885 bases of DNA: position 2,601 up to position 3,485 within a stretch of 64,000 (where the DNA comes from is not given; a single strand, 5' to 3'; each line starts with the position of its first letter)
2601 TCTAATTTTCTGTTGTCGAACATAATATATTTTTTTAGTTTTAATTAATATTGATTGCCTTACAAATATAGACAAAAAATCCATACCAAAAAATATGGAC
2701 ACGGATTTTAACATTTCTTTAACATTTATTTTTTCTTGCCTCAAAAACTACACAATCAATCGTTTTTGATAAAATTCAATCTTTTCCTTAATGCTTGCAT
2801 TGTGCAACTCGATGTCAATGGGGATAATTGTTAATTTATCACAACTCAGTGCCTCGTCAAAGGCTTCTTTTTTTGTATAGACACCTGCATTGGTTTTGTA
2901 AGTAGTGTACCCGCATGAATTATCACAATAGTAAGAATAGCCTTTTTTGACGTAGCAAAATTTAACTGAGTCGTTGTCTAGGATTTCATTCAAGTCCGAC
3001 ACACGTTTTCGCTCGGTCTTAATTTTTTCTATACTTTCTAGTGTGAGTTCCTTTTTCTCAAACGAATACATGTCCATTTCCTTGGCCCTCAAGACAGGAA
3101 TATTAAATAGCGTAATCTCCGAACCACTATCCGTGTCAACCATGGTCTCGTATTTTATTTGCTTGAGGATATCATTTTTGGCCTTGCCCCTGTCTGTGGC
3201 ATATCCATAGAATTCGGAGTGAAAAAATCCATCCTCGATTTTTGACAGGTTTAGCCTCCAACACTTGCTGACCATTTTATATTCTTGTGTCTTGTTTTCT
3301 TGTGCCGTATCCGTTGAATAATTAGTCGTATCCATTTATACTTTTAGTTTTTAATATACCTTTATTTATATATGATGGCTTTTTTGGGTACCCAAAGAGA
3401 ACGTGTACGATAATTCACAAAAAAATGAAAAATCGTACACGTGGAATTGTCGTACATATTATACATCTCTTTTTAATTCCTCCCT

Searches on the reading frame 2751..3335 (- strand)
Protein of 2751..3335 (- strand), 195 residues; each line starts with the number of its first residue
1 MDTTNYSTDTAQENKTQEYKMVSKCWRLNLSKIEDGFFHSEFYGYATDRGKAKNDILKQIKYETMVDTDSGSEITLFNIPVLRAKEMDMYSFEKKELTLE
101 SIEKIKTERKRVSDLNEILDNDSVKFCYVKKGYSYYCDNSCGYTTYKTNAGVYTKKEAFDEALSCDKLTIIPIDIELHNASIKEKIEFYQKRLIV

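Call 61: search_protein_families(library=phrogs, proteins=[window:2751-3335:-], max_evalue=0.01)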
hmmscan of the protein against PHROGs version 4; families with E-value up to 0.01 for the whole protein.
window:2751-3335:- (195 aa): 2 families
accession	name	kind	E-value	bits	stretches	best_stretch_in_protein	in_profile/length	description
phrog_35347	-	unknown function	1.3e-19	71.8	1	17-131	3-117/117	-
phrog_7674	-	unknown function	4.1e-06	27.4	1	95-158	267-333/354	-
